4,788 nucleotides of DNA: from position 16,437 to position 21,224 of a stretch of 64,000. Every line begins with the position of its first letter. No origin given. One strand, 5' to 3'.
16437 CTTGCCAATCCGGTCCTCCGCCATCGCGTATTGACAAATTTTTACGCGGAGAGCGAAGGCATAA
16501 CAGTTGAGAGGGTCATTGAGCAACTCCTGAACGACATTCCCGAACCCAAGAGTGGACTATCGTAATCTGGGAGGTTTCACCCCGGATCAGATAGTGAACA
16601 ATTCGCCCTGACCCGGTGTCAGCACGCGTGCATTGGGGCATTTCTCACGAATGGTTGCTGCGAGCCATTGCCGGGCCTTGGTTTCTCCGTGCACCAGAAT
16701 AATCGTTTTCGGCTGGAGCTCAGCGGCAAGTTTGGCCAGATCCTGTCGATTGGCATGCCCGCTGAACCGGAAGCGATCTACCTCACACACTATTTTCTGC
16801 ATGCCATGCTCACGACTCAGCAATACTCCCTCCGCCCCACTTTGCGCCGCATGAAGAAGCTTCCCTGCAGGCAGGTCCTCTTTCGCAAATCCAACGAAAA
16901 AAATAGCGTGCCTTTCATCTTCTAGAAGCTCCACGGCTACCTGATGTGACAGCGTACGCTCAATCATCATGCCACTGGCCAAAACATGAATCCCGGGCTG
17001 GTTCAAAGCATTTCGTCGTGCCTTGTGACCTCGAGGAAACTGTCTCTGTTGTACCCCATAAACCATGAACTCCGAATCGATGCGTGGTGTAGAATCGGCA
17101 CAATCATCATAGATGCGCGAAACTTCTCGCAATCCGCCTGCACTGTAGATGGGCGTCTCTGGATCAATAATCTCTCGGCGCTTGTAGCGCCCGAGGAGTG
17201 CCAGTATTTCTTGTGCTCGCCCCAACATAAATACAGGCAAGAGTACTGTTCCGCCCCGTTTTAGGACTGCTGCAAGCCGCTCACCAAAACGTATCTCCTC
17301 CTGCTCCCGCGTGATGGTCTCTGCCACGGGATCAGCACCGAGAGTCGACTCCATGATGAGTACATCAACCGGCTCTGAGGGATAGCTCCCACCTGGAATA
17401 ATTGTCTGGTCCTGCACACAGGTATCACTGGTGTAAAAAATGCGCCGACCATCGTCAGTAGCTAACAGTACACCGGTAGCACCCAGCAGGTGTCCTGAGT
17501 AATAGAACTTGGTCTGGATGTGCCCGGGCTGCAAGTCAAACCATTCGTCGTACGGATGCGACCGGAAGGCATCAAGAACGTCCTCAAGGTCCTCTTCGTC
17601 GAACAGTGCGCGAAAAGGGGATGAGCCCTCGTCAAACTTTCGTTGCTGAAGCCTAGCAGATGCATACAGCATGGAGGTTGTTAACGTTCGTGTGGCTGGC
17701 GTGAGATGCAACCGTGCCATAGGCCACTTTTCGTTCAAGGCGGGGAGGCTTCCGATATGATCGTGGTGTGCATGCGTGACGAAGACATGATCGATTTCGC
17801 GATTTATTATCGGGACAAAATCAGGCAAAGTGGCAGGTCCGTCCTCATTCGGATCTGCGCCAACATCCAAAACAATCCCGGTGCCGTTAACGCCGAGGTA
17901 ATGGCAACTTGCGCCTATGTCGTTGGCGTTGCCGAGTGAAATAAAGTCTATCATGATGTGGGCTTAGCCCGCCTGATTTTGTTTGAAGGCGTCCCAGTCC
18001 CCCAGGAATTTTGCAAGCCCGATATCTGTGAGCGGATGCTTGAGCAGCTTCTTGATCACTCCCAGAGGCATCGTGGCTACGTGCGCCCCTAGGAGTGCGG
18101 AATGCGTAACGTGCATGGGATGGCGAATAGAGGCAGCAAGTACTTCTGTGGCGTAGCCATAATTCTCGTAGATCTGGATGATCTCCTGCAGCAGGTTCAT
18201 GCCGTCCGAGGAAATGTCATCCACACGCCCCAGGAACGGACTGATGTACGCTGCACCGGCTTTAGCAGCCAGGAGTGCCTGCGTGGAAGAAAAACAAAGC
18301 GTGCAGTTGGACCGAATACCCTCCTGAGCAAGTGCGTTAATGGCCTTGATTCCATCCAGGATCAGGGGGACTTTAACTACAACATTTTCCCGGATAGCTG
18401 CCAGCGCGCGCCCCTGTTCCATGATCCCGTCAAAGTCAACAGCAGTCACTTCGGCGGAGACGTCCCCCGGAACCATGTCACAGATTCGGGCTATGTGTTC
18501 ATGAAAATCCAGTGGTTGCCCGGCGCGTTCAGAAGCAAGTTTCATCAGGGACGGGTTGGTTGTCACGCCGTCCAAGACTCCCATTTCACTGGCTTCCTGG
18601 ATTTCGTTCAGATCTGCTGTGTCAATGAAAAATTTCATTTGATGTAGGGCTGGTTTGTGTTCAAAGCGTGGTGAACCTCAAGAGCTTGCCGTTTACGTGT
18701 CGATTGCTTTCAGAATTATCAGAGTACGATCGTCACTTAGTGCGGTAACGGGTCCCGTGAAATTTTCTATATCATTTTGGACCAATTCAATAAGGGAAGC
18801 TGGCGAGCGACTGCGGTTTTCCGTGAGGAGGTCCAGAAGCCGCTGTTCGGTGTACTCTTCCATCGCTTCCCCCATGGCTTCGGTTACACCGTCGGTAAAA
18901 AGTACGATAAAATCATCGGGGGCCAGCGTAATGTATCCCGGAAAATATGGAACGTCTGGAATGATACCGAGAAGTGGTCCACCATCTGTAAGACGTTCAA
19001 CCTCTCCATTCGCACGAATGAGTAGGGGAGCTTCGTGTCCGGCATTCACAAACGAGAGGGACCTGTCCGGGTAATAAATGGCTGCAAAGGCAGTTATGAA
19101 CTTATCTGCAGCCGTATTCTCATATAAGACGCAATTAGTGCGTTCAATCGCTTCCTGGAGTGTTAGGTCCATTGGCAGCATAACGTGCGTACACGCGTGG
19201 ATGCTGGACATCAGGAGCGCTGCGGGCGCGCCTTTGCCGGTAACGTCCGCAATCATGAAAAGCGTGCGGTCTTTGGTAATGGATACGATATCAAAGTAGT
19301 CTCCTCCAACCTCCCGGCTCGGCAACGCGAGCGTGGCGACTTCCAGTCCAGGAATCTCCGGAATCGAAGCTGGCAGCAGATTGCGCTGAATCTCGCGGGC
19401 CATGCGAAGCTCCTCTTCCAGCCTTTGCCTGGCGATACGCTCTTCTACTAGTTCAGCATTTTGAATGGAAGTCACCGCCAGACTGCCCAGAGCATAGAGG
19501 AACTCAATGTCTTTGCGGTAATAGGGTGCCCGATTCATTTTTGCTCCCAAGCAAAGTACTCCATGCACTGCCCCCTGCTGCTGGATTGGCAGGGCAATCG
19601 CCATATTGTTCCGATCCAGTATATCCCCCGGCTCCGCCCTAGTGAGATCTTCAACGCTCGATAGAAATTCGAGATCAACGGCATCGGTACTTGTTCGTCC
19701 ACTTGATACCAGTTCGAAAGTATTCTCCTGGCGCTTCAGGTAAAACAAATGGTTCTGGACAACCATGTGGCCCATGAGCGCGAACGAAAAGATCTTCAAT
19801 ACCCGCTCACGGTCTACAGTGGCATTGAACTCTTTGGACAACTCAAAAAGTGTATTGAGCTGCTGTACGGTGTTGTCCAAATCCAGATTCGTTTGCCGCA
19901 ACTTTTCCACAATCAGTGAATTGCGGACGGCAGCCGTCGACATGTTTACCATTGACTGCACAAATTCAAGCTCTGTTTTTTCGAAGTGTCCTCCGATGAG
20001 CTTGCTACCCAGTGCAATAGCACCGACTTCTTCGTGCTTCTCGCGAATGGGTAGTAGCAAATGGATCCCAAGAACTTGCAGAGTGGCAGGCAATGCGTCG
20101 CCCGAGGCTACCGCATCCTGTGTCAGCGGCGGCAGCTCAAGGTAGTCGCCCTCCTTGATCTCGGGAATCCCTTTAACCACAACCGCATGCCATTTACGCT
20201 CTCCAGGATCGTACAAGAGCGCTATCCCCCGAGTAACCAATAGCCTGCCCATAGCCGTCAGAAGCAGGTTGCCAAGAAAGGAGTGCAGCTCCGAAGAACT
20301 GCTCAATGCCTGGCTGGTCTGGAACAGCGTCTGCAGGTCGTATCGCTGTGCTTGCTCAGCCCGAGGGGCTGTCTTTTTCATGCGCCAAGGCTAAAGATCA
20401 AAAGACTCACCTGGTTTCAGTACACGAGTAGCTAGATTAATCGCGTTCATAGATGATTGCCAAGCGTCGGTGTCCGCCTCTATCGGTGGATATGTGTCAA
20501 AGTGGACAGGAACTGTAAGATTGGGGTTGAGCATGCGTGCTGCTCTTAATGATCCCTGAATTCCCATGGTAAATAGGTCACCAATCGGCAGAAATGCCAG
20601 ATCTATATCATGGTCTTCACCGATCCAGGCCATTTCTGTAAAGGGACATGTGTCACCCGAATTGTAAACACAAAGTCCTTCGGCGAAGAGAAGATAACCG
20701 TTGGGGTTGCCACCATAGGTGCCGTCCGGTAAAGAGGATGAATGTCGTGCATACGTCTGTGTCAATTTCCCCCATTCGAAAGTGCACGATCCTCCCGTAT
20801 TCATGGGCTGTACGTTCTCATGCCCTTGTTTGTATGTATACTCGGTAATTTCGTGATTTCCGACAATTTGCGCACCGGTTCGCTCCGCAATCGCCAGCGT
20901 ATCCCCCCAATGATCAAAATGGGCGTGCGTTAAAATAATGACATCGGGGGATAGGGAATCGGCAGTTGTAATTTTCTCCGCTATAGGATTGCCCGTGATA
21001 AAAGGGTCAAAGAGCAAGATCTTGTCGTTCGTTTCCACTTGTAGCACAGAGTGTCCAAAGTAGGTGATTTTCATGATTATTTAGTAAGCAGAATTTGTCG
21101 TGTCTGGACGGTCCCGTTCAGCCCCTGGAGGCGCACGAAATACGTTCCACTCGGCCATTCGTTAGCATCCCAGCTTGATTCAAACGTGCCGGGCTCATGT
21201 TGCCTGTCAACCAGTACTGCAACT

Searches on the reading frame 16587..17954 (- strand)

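Call 91: search_protein_families(library=pfam, proteins=[window:16587-17954:-], max_evalue=0.00001)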
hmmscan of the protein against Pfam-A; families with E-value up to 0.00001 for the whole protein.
window:16587-17954:- (455 aa): 5 families
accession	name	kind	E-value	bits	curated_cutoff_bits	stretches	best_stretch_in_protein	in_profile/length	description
PF07521.17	RMMBL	-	3.5e-14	53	21.6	1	387-438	3-55/63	Zn-dependent metallo-hydrolase RNA specificity domain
PF00753.33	Lactamase_B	-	1.3e-10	42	22.7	1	15-133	6-105/196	Metallo-beta-lactamase superfamily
PF10996.14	Beta-Casp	-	9.9e-09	36.2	27.7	1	247-363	1-117/120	Beta-Casp domain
PF12706.13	Lactamase_B_2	-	5.3e-07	29.9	27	0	52-204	29-165/200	Beta-lactamase superfamily domain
PF16661.11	Lactamase_B_6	-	1.8e-06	27.9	27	1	22-178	4-162/193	Metallo-beta-lactamase superfamily domain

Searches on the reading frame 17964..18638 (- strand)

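Call 92: search_protein_families(library=pfam, proteins=[window:17964-18638:-], max_evalue=0.00001)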
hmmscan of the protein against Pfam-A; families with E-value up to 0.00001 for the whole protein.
window:17964-18638:- (224 aa): 1 family
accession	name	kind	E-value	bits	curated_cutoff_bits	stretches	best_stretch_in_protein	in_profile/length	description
PF00923.25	TAL_FSA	-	9.9e-62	209.3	27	1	3-204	1-238/285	Transaldolase/Fructose-6-phosphate aldolase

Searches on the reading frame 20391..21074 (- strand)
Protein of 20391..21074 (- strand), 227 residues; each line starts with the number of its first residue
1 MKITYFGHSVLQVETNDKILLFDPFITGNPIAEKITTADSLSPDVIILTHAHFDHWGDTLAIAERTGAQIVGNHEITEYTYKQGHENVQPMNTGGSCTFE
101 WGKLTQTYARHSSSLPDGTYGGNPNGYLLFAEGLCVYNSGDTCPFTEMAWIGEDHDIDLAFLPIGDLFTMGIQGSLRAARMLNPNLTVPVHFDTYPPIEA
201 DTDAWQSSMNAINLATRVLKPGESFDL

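Call 92: search_protein_families(library=pfam, proteins=[window:20391-21074:-], max_evalue=0.00001)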
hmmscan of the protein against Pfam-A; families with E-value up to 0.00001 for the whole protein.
window:20391-21074:- (227 aa): 3 families
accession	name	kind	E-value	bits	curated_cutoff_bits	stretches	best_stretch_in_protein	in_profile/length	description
PF12706.13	Lactamase_B_2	-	5.6e-20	72.2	27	1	21-192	4-200/200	Beta-lactamase superfamily domain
PF13483.12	Lactamase_B_3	-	1.3e-18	67.9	24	1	2-191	1-160/160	Beta-lactamase superfamily domain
PF00753.33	Lactamase_B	-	2.4e-12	47.7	22.7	1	9-90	7-91/196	Metallo-beta-lactamase superfamily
